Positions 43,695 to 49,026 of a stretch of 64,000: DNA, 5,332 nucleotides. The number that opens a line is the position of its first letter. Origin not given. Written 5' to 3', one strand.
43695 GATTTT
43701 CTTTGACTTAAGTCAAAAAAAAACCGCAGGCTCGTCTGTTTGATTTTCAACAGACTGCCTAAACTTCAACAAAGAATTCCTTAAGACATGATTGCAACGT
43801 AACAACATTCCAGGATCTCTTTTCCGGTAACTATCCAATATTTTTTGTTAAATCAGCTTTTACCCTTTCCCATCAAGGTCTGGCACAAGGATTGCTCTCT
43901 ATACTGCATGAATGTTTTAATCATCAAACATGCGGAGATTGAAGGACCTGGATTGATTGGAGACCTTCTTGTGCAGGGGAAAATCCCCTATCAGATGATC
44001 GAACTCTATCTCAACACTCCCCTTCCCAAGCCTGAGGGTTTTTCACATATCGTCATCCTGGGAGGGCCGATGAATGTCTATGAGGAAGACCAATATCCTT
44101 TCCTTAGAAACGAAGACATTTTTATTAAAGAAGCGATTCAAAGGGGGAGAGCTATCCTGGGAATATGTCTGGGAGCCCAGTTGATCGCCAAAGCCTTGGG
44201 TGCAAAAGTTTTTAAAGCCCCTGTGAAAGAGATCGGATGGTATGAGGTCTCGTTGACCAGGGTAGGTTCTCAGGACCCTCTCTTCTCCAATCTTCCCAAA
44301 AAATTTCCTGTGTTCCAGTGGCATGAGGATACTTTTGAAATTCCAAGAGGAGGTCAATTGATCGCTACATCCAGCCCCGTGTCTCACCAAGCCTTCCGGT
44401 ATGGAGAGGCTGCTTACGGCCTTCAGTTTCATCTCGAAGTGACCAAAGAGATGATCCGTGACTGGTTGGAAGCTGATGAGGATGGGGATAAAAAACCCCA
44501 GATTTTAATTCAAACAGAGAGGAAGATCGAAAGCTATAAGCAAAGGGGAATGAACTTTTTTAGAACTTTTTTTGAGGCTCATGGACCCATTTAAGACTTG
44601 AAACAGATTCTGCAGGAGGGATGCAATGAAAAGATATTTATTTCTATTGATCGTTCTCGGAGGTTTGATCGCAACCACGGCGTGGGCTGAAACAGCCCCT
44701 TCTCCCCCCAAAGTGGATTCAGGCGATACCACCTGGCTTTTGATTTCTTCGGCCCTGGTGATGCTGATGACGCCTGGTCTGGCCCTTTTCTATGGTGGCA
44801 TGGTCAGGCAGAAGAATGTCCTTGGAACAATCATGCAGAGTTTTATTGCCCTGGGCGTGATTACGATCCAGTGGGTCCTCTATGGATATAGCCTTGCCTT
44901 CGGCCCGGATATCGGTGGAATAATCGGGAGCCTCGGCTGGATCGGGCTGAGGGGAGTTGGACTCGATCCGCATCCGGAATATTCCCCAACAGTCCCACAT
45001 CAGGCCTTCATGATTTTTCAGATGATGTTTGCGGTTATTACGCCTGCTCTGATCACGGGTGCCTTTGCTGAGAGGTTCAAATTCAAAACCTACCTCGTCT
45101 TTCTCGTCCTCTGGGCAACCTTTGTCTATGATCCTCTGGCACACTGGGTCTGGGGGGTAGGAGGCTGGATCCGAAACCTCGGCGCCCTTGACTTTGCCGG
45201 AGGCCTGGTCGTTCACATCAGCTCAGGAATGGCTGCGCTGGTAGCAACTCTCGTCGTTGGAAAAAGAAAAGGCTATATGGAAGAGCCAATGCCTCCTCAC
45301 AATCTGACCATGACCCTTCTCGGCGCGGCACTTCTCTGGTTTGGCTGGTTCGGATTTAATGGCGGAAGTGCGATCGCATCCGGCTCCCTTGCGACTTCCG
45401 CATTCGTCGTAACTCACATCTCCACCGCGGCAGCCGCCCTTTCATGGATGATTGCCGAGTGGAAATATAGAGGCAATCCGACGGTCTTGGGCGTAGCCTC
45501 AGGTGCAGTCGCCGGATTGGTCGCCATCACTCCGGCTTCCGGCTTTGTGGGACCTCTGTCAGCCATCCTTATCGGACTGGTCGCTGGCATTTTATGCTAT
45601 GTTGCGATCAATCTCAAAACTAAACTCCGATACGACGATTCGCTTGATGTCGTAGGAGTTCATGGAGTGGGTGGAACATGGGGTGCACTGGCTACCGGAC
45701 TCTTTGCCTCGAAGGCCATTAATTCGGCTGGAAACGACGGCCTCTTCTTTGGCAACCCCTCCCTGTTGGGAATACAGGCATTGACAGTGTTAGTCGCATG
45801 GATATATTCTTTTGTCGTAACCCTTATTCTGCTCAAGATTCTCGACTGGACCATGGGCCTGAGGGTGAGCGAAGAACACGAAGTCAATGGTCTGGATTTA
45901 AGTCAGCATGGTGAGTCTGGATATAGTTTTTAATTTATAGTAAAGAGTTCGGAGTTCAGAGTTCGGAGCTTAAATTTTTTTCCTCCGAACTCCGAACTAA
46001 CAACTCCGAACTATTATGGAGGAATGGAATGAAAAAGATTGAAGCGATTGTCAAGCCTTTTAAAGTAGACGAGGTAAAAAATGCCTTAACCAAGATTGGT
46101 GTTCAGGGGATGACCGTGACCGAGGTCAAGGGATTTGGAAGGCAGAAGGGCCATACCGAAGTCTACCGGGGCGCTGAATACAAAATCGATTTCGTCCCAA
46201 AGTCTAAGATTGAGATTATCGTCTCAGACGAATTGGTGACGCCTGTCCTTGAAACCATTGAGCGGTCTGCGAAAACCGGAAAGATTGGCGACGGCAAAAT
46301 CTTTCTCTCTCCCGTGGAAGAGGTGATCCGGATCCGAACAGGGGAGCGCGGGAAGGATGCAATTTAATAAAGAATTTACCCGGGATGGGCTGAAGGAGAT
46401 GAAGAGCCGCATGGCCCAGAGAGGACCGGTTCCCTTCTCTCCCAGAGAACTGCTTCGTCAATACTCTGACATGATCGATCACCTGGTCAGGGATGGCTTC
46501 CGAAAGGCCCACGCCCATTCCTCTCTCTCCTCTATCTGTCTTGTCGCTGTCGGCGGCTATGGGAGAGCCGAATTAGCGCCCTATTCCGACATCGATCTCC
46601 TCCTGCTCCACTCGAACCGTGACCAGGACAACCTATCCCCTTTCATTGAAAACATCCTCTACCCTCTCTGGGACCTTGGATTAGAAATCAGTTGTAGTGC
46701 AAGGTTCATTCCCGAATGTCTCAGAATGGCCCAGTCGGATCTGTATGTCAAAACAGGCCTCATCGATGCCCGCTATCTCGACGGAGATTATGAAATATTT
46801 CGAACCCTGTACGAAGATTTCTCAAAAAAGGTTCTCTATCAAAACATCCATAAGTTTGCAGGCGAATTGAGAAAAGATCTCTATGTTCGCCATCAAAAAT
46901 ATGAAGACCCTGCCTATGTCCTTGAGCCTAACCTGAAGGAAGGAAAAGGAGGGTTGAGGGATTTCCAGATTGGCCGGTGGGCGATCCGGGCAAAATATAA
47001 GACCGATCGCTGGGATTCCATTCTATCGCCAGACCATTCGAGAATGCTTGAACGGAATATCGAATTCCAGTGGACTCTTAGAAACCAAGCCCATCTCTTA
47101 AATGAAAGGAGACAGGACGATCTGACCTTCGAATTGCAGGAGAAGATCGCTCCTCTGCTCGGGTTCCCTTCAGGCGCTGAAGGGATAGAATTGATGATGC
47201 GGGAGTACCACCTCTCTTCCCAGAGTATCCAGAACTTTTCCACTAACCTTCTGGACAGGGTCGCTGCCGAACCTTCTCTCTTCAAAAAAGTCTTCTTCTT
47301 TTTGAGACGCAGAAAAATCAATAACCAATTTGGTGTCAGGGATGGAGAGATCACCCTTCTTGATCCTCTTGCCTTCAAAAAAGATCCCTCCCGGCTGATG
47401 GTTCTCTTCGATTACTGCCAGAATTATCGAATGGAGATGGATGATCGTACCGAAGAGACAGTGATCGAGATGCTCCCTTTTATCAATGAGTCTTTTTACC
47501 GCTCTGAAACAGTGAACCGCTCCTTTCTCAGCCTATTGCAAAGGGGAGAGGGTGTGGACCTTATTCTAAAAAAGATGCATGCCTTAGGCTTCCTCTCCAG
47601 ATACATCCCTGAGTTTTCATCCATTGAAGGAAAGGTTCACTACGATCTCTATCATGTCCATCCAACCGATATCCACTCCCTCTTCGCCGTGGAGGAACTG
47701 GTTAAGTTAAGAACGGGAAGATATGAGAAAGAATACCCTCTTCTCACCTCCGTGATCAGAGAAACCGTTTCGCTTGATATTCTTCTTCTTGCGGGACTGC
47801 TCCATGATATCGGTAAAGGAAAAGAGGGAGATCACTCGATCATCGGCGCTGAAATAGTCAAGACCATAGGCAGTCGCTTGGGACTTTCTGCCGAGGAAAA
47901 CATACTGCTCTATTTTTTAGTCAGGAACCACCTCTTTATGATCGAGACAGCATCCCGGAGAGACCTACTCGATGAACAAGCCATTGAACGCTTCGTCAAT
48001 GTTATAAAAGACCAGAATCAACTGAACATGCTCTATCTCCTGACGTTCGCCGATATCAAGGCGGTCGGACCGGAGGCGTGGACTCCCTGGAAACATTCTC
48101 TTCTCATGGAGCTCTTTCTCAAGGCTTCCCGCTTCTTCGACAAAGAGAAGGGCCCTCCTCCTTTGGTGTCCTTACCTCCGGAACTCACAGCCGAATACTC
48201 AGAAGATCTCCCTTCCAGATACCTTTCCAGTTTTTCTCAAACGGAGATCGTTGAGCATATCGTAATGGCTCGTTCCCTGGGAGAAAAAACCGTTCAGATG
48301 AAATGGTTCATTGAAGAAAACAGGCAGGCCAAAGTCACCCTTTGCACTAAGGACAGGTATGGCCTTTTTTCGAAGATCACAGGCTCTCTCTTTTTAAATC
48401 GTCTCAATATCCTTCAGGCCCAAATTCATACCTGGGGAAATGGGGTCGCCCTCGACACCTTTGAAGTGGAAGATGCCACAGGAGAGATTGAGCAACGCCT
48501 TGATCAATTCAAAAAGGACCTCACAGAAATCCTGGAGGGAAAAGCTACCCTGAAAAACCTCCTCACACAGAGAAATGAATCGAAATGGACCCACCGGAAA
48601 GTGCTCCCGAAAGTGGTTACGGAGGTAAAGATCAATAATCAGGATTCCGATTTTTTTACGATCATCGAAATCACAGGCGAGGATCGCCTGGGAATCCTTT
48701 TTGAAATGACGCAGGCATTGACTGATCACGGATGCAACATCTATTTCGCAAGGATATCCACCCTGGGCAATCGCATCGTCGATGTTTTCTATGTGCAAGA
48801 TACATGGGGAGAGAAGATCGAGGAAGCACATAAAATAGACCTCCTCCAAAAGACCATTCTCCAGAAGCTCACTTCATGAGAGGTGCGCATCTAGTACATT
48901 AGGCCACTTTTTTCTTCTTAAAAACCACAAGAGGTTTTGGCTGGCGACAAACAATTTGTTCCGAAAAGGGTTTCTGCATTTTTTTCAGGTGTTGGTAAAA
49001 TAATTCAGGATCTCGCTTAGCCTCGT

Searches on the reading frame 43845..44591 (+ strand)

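Call 10: search_protein_families(library=pfam, proteins=[window:43845-44591:+], max_evalue=0.001)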
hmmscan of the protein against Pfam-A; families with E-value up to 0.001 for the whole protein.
window:43845-44591:+ (249 aa): 2 families
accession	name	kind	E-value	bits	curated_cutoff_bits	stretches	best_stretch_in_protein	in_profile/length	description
PF00117.34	GATase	-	1.3e-21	77.6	22.8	1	64-201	41-175/190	Glutamine amidotransferase class-I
PF07722.19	Peptidase_C26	-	0.001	19.4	20.5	0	92-124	96-128/219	Peptidase C26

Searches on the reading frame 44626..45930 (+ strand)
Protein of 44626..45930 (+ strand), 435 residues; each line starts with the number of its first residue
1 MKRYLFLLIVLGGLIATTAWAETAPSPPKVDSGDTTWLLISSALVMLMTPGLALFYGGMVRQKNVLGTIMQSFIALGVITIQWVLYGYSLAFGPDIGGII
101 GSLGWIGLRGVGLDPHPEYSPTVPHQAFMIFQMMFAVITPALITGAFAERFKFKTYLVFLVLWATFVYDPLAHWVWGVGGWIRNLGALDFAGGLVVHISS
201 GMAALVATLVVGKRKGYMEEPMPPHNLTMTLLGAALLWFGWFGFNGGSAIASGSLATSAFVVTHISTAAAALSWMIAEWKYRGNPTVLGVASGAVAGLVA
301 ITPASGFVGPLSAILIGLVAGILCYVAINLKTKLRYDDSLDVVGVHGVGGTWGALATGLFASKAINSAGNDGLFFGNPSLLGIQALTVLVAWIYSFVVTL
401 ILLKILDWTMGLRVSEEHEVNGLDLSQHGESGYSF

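Call 10: search_protein_families(library=pfam, proteins=[window:44626-45930:+], max_evalue=0.001)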
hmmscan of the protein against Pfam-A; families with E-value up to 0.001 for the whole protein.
window:44626-45930:+ (435 aa): 1 family
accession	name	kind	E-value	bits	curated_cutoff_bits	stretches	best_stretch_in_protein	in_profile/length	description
PF00909.26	Ammonium_transp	-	1.6e-137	458.9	23.2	1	37-433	2-399/399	Ammonium Transporter Family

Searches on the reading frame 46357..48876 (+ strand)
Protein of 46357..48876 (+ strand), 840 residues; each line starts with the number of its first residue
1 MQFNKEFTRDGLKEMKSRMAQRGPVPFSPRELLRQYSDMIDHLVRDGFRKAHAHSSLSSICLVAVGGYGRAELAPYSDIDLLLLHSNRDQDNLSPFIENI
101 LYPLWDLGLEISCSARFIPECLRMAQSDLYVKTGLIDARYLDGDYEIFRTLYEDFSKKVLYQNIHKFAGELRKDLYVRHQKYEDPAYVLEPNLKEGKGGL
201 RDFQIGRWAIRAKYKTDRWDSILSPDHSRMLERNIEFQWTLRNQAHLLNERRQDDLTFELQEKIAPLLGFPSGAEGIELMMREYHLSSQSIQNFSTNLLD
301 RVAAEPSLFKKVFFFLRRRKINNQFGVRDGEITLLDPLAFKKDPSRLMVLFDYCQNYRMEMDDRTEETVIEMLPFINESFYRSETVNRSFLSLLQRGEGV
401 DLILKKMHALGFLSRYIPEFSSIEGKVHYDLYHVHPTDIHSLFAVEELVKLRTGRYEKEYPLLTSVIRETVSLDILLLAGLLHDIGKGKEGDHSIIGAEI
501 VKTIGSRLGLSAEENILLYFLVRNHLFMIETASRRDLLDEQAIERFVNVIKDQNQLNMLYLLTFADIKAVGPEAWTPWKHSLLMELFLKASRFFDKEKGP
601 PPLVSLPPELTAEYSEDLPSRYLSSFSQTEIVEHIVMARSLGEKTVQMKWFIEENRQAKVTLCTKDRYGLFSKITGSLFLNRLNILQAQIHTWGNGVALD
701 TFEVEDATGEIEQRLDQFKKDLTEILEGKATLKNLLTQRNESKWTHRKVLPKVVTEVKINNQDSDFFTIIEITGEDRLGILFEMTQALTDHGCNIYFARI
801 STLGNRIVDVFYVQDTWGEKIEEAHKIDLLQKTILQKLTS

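Call 10: search_protein_families(library=pfam, proteins=[window:46357-48876:+], max_evalue=0.001)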
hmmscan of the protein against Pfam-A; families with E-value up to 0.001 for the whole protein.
window:46357-48876:+ (840 aa): 7 families
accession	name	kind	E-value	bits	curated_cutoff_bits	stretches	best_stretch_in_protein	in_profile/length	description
PF08335.16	GlnD_UR_UTase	-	1.3e-25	90.5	21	1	178-298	13-140/141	GlnD PII-uridylyltransferase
PF01842.31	ACT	-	5.5e-11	42.5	27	1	768-815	1-50/66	ACT domain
PF01966.28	HD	-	1.8e-10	41.6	22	1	471-551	22-108/116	HD domain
PF13740.12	ACT_6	-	3.2e-06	27.4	23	1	769-814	4-49/76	ACT domain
PF24931.1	ACT_ACR9_3rd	-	5.9e-06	26.7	27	1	757-836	2-82/98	ACR9-like, ACT-like domain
PF22754.3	bHLH-TF_ACT-like_plant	-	0.00013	22.5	27.6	0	757-826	2-66/75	Plant bHLH transcription factor, ACT-like domain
PF13291.12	ACT_4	-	0.00028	22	27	0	765-802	4-41/80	ACT domain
